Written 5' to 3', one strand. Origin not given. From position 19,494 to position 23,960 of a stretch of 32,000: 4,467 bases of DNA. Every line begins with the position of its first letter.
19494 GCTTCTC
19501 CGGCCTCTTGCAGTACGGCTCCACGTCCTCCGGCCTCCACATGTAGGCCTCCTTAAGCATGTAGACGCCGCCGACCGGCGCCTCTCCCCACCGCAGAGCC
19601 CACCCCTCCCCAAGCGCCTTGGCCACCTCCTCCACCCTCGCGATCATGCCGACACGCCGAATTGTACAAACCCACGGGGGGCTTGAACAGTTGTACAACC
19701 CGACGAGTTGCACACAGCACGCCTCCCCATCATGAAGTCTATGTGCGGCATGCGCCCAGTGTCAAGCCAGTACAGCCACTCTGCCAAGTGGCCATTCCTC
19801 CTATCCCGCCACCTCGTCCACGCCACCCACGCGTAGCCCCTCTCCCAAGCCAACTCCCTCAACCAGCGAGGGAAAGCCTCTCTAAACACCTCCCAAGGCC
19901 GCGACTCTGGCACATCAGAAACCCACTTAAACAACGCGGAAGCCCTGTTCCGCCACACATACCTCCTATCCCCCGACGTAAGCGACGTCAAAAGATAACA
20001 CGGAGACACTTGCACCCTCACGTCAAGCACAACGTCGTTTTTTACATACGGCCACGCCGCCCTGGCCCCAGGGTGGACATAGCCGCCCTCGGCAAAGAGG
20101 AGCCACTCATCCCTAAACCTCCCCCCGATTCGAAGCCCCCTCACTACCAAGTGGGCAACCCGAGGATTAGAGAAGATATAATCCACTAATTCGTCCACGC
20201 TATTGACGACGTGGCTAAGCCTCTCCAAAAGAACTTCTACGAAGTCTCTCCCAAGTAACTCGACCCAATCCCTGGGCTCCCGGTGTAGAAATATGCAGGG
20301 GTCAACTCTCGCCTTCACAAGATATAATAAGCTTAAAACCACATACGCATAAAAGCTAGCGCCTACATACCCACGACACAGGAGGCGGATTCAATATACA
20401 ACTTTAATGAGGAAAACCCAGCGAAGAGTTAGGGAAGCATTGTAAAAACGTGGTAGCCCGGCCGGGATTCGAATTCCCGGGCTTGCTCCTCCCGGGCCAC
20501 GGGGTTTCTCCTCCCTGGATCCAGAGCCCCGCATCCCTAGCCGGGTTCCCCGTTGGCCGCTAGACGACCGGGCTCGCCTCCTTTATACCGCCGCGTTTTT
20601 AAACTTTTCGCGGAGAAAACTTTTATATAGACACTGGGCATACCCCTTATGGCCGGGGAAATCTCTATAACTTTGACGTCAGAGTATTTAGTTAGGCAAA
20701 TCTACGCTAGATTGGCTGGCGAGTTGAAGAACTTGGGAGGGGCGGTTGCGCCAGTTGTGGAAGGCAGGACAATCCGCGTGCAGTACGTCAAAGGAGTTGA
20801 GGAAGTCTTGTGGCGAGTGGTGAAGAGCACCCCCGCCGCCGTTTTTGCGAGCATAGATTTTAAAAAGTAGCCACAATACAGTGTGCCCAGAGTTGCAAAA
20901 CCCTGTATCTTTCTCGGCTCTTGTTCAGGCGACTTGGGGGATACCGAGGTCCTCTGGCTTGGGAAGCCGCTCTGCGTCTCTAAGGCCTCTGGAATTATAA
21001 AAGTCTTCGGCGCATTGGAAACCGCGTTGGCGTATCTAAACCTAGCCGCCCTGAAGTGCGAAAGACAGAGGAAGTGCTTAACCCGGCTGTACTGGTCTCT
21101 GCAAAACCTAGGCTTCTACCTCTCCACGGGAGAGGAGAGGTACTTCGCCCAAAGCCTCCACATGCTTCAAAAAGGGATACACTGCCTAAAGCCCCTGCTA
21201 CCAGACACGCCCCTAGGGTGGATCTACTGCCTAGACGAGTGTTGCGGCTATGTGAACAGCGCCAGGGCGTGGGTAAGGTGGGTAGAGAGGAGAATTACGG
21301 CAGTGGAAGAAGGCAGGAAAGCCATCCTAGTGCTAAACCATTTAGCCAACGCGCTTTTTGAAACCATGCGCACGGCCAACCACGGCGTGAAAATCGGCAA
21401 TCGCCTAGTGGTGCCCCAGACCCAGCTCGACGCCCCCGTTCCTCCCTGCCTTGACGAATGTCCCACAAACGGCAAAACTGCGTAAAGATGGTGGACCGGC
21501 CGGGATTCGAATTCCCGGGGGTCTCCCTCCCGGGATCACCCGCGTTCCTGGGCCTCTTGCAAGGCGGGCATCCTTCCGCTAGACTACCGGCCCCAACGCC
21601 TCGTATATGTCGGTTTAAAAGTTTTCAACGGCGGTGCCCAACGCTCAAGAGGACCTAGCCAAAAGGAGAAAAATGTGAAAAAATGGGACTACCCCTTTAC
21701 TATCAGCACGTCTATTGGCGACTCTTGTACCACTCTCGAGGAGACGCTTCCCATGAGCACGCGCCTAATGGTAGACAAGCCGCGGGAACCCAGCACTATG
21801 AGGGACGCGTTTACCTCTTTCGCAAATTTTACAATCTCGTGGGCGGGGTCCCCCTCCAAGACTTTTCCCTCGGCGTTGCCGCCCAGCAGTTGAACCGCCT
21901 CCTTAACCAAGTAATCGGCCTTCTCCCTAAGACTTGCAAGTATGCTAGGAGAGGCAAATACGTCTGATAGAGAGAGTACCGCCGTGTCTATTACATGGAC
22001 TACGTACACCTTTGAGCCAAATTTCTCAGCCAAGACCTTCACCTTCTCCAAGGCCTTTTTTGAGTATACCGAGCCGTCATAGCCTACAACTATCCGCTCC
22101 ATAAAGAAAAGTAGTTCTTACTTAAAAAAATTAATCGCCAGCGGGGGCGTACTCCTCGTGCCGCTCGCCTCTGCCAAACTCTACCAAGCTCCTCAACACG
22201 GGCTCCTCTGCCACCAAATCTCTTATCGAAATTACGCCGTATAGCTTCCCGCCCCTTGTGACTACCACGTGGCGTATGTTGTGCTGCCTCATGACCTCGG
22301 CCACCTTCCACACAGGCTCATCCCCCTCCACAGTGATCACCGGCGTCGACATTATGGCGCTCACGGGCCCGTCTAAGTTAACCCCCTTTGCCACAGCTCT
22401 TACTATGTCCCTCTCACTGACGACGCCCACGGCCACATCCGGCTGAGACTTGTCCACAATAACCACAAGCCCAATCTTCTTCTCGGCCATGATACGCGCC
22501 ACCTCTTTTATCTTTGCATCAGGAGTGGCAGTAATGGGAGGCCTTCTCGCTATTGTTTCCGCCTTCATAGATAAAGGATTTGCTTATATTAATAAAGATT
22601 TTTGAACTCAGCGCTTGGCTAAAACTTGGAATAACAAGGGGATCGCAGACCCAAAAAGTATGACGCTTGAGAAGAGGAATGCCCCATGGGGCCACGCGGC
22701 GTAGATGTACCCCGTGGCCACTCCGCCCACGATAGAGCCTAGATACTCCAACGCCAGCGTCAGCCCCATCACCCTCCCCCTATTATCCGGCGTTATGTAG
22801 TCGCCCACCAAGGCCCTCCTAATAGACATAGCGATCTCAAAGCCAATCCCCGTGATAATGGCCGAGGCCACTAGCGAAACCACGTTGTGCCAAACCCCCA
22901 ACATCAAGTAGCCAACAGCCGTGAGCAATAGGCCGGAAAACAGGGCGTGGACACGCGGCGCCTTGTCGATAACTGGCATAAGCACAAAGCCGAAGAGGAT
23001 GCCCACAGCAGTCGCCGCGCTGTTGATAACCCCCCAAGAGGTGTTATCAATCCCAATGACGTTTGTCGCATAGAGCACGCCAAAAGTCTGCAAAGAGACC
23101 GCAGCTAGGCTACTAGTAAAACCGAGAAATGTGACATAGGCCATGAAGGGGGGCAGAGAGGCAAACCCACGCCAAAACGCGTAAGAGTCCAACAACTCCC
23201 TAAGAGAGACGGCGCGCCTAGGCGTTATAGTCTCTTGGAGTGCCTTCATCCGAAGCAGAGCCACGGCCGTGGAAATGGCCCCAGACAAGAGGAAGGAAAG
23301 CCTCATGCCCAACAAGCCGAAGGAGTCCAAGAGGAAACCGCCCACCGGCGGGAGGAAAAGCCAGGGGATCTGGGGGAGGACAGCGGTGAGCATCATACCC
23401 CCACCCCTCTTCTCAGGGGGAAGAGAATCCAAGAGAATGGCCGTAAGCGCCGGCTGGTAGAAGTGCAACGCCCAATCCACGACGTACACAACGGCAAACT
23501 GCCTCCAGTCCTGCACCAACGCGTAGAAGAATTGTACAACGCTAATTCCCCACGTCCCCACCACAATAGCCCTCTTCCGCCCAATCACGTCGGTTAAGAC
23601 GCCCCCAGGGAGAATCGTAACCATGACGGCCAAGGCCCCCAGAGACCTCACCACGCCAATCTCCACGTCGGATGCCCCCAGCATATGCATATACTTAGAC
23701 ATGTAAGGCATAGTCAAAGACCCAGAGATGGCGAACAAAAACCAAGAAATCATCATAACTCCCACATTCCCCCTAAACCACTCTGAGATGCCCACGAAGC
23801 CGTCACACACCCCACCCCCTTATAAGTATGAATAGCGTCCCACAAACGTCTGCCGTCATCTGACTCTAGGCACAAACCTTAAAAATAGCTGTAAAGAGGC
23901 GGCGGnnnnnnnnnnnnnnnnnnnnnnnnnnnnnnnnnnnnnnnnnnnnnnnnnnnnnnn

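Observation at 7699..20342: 17-gene single-strand type IV filament-like cluster with a Tad-like core order and many unknown components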

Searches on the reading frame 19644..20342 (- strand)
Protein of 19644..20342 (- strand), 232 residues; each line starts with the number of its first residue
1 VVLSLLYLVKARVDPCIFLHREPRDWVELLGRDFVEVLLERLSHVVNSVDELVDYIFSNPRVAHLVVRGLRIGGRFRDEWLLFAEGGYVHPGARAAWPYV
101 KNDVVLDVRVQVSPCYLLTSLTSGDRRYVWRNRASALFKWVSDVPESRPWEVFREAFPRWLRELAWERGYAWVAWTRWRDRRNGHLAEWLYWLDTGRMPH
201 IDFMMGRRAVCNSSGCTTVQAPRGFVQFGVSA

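Call 4: search_protein_families(library=pfam, max_evalue=0.1, proteins=[window:19644-20342:-])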
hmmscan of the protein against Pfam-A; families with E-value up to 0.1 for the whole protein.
window:19644-20342:- (232 aa): 0 families

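Call 42: search_solved_structures(query=A3, max_evalue=10)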
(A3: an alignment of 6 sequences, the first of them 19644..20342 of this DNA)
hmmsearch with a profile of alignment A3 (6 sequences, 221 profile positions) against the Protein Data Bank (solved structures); distinct sequences matched with E-value up to 10: 0.

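Call 44: search_protein_families(library=ncbifam, max_evalue=0.01, proteins=[window:19644-20318:-])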
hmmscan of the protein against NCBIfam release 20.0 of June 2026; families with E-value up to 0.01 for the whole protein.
window:19644-20318:- (224 aa): 0 families

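Call 57: find_homologous_proteins(query=window:19644-20318:-, max_evalue=0.001)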
Query window:19644-20318:- (224 aa): 18 proteins with E <= 0.001 among 294 candidates.
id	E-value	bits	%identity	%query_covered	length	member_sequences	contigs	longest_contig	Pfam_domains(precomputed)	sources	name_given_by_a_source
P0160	1.3e-151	521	99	100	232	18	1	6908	-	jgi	-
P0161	9.9e-91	322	67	94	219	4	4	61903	-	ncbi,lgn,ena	ncbi:MAG: hypothetical protein QXP31_03280 [Pyrobaculum sp.]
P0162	4.4e-89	316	61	95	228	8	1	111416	-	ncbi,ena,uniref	ncbi:hypothetical protein [Pyrobaculum aerophilum]|uniref:hypothetical protein n=1 Tax=Pyrobaculum a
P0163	4.4e-87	310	65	95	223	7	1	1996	-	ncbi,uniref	ncbi:hypothetical protein [Pyrobaculum sp.]|uniref:hypothetical protein n=1 Tax=Pyrobaculum sp. TaxI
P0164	6.1e-86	306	64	95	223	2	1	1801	-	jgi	jgi:hypothetical protein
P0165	1.4e-85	305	63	96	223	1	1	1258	-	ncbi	ncbi:MAG: hypothetical protein ACPL3C_12135 [Pyrobaculum sp.]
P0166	6.2e-85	303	62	95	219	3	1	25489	-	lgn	-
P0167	6.3e-85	303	59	95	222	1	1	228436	-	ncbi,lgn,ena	-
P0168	4.8e-84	300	62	95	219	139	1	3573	-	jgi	-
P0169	2.6e-82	294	62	94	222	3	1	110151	-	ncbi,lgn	ncbi:MAG: hypothetical protein ACK4SY_00560 [Pyrobaculum sp.]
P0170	5.4e-82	293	62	97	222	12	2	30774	-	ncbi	-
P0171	2.1e-81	291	61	97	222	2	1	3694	-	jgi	-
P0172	1.3e-78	282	59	93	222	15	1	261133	-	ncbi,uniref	ncbi:hypothetical protein [Pyrobaculum sp.]|uniref:hypothetical protein n=1 Tax=Pyrobaculum sp. TaxI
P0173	1.9e-78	281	59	97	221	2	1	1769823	-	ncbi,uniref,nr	ncbi:hypothetical protein [Pyrobaculum neutrophilum]|uniref:Uncharacterized protein n=1 Tax=Pyrobacu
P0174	3.2e-78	281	63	89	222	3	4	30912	-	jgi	-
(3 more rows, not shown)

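Call 67: predict_structure(alignment_id=A8)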
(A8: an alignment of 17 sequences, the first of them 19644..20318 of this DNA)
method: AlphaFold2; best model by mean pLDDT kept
length: 224 residues; sequences in the alignment: 17
mean_pLDDT: 56.2   pTM: 0.51
mean pLDDT of the five models: 56.2, 45.9, 44.8, 44.1, 44.0
residues with pLDDT >= 90: 1; 70-90: 36; 50-70: 104; < 50: 83
segments of 3 or more residues with pLDDT < 50: 1-9, 55-67, 78-110, 131-135, 167-171, 211-224
pLDDT, mean of each block of 10 residues (from residue 1): 45 67 66 83 78 43 43 48 41 42 43 62 58 52 60 68 54 57 70 71 62 36 28
secondary structure, 60 per line:
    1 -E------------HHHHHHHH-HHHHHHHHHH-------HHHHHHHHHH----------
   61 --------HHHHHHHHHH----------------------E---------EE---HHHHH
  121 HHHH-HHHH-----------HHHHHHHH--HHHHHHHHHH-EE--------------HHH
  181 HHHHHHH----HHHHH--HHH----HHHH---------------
elements in order: H15-22 H24-33 H41-50 H69-78 H116-124 H126-129 H141-148 H151-160 H178-187 H192-196 H206-209

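Call 95: search_protein_families(library=pfam, alignment_id=A8, max_evalue=5)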
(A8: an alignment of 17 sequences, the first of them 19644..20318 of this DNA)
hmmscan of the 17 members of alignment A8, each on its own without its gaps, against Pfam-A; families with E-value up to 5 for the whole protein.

A. member 1, window:19644-20318:- (224 aa): 1 family
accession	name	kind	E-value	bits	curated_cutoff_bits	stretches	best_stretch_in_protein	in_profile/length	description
PF10189.15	Ints3_N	-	0.23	10.7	25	1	4-55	150-199/409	Integrator complex subunit 3 N-terminal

B. families by the number of members that match (of 17 scanned): 3 families
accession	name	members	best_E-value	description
PF10189.15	Ints3_N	1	0.23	Integrator complex subunit 3 N-terminal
PF24906.1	Zf_WRKY19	1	0.29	WRKY19 zinc finger domain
PF20151.4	DUF6533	1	0.58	Family of unknown function (DUF6533)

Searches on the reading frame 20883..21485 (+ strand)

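Call 29: search_protein_families(library=pfam, max_evalue=0.001, proteins=[window:20883-21485:+])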
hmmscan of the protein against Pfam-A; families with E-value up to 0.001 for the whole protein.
window:20883-21485:+ (200 aa): 1 family
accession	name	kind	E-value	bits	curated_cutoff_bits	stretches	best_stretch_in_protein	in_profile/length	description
PF01923.23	Cob_adeno_trans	-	5.4e-15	56.3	24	1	15-164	5-170/171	Cobalamin adenosyltransferase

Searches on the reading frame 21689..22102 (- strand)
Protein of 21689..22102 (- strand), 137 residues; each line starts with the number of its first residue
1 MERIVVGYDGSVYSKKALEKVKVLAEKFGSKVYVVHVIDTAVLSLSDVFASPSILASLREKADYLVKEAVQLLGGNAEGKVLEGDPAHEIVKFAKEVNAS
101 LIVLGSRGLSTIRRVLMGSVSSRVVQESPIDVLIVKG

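Call 29: search_protein_families(library=pfam, max_evalue=0.001, proteins=[window:21689-22102:-])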
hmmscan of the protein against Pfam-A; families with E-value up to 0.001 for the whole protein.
window:21689-22102:- (137 aa): 1 family
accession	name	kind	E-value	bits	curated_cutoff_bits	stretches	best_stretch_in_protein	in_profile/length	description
PF00582.32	Usp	-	6.4e-36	124.4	24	1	2-136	3-141/141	Universal stress protein family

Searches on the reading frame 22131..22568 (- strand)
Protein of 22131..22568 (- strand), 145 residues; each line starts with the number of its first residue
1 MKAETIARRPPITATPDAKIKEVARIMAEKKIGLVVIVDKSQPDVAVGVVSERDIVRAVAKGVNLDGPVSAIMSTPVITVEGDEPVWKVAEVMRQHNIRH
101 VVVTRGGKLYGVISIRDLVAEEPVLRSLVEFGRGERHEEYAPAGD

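Call 29: search_protein_families(library=pfam, max_evalue=0.001, proteins=[window:22131-22568:-])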
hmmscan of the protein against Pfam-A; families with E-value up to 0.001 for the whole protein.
window:22131-22568:- (145 aa): 1 family
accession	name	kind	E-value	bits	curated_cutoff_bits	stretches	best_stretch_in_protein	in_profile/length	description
PF00571.33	CBS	-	2.2e-28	98.8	24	2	69-120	1-53/57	CBS domain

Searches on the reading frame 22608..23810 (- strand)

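Call 29: search_protein_families(library=pfam, max_evalue=0.001, proteins=[window:22608-23810:-])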
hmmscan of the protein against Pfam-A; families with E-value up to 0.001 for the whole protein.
window:22608-23810:- (400 aa): 2 families
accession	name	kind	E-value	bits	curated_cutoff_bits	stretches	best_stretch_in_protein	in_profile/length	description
PF07690.21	MFS_1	-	4.8e-36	124.8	33.4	2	20-284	2-265/347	Major Facilitator Superfamily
PF12832.13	MFS_1_like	-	2.9e-07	30.3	25.2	1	23-380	9-371/373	MFS_1 like family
